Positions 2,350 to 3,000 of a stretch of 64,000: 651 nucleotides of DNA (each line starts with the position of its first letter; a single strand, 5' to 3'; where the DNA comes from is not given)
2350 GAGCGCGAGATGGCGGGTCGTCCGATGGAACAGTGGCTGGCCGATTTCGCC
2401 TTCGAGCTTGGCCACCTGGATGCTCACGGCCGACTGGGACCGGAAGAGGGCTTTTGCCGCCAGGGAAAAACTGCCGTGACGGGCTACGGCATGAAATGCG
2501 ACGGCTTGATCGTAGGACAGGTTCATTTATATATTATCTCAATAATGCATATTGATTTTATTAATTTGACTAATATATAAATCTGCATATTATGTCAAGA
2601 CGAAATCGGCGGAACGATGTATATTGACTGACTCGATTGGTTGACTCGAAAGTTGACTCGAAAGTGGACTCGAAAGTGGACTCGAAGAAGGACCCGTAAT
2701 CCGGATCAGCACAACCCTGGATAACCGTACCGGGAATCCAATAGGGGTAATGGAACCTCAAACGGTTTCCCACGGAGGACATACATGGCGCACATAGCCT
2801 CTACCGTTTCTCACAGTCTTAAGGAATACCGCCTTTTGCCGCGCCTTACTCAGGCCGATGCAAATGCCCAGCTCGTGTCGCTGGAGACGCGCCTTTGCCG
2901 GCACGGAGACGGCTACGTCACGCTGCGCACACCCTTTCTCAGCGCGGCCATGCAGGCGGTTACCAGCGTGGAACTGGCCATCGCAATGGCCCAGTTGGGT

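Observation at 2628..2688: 12-bp tandem repeats in the divergent LysR / IMPDH-family promoter region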

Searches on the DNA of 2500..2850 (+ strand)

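Call 13: search_rna_families(source=window, start=2500, end=2850, threshold=evalue, max_evalue=10, show_alignments=3)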
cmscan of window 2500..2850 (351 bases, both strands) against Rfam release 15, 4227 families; matches with E-value up to 10: 1.
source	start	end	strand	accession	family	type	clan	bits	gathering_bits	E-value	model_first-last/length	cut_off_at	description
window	2580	2638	+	RF01162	sn668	Gene; snRNA; snoRNA; CD-box;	-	13.5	40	9.2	1-65/65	no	Small nucleolar RNA sn668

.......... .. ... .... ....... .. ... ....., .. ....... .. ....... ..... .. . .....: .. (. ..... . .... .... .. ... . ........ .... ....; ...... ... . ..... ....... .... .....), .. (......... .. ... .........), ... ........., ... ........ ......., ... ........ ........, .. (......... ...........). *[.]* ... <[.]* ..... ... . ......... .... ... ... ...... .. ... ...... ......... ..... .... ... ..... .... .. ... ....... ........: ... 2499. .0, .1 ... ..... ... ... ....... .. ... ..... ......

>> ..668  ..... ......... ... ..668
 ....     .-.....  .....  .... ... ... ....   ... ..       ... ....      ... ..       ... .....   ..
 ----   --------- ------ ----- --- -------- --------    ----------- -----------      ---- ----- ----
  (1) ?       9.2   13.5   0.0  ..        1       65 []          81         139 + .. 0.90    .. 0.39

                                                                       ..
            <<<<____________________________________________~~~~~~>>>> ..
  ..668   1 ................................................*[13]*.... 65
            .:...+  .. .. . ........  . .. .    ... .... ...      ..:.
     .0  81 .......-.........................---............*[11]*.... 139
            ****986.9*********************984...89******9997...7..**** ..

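Call 40: build_rna_model(alignment_id=A1, structure=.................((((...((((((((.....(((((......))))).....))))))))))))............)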
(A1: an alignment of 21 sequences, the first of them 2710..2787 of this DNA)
Model R1 built from alignment A1 (21 sequences, 82 columns); structure: as given.
model positions 78; base pairs 17; branch points 0; effective number of sequences 3.35; information 0.725 bits per position. Calibrated on 0.2 Mb of random sequence (short: E-values are rough).
structure used (alignment columns):
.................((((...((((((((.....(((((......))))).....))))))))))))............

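Call 41: search_with_rna_model(model_id=R1, sources=[window, L001, L002, L003, L004, L005, L006, L007, L008, L009, L010, L011, L012, L013, L014, L015, L016, L017, L018, L019, L020, L021, L022, L023, L024, L025, L026, L027, L028, L029, L030, L031, L032, L033, L034, L035, L036, L037, L038, L039, L040, L041, L042, L043, L044, L045, L046, L047, L048, L049, L050, L081, L082, L083, L084, L085, L086, L087, L088, L089, L090, L091, L092, L093, L094, L095, L096, L097, L098, L099, L100, L101, L102, L103, L104, L105, L106, L107, L108, L109, L110, L161, L162], max_evalue=1, make_alignment=true)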
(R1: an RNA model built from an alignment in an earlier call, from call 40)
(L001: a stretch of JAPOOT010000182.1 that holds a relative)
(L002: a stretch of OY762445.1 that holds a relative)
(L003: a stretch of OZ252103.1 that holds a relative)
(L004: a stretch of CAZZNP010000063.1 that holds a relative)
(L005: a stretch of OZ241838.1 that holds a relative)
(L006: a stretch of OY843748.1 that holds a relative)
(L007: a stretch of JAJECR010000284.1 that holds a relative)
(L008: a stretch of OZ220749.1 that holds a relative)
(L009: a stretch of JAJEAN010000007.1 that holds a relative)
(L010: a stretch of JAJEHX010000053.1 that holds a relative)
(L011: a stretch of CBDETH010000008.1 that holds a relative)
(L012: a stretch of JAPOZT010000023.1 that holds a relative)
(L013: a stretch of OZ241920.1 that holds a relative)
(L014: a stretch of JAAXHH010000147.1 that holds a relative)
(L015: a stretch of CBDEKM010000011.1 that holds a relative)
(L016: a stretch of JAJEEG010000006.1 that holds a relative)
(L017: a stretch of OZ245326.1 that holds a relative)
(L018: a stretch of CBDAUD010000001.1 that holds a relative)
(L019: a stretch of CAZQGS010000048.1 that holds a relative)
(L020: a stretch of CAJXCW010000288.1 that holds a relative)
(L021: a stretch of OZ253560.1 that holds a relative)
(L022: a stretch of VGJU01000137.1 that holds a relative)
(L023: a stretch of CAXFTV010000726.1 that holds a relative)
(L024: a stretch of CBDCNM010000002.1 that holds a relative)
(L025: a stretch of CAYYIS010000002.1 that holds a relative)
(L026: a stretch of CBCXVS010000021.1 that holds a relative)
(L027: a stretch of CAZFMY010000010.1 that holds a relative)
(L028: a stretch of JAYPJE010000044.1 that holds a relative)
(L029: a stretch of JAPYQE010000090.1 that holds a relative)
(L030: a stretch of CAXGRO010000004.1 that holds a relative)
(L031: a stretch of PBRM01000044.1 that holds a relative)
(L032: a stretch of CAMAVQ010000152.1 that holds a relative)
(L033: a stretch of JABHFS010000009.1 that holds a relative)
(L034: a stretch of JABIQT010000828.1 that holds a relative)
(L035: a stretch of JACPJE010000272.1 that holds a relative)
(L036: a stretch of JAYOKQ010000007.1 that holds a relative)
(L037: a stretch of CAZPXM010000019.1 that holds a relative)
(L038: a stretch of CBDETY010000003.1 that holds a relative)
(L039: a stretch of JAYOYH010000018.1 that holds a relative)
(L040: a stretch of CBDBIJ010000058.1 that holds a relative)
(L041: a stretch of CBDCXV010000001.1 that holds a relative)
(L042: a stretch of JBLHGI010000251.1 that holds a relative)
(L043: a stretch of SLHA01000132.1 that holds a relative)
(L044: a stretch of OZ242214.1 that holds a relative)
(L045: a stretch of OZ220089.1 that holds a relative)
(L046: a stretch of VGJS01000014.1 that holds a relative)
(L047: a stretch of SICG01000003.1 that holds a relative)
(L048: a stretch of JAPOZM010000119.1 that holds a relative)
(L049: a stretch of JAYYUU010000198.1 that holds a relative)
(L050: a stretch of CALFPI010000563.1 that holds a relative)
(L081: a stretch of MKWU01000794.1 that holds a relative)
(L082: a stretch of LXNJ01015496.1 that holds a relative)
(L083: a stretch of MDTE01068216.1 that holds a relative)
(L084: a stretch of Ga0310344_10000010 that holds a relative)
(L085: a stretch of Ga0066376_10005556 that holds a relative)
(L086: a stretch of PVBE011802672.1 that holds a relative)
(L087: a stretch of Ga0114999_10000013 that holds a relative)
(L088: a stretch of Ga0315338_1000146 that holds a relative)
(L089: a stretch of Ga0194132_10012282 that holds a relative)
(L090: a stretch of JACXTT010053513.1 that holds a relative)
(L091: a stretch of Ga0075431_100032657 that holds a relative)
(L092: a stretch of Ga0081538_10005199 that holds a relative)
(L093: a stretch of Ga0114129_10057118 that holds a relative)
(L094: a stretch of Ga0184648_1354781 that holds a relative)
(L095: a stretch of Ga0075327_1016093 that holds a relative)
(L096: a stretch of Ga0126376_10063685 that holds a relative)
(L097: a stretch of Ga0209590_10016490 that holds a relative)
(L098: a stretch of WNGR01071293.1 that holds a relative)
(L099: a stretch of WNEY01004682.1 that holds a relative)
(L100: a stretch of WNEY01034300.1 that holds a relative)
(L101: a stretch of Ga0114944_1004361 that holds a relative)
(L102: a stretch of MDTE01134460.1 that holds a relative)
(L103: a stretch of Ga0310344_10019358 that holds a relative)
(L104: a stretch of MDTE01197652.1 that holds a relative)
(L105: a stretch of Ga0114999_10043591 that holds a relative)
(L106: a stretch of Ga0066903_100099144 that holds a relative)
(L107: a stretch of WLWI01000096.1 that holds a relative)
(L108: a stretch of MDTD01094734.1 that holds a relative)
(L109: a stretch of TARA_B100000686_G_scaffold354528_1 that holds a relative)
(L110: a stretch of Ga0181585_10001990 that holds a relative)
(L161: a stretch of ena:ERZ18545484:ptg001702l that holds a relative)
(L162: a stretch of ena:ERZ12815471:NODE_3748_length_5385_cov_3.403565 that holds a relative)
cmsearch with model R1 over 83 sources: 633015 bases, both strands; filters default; matches with E-value up to 1: 25.
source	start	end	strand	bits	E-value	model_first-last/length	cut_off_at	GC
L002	3926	4003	+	100.7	1.5e-24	1-78/78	no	0.51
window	2710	2787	+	100.1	2.2e-24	1-78/78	no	0.51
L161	1252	1329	-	100.1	2.2e-24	1-78/78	no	0.51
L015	3926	4003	+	99.8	2.7e-24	1-78/78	no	0.54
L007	1425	1502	+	98.3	6.8e-24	1-78/78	no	0.56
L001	2245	2322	+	96.4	2.4e-23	1-78/78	no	0.51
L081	1426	1503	+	96.4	2.4e-23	1-78/78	no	0.51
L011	3926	4003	+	96.4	2.4e-23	1-78/78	no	0.55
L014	3926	4003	+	95.8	3.6e-23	1-78/78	no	0.51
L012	3926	4003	+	94.5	8.3e-23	1-78/78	no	0.56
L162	493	570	-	94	1.1e-22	1-78/78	no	0.54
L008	3926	4003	+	93.6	1.4e-22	1-78/78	no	0.56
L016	3926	4003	+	92.9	2.2e-22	1-78/78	no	0.53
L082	171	249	+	92.1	3.7e-22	1-78/78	no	0.57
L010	3925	4003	+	89.7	1.8e-21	1-78/78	no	0.57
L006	3926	4003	+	89.3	2.2e-21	1-78/78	no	0.58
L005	3925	4003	+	84.9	3.8e-20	1-78/78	no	0.54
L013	3926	4003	+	83.1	1.2e-19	1-78/78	no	0.62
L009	3926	4003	+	80.9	4.9e-19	1-78/78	no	0.54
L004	3926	4003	+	76.7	7.6e-18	1-78/78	no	0.53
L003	3927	4003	+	72.8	9.2e-17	1-78/78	no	0.58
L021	3927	4003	+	69.4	8e-16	1-78/78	no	0.58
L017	3927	4003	+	55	8.3e-12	1-78/78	no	0.58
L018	3928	4003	+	48.2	6.8e-10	1-78/78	no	0.54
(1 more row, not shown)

Alignment A3: 25 matches aligned to the model, 96 columns, each read 5' to 3' on its own strand. Consensus structure (alignment columns), stored with it:
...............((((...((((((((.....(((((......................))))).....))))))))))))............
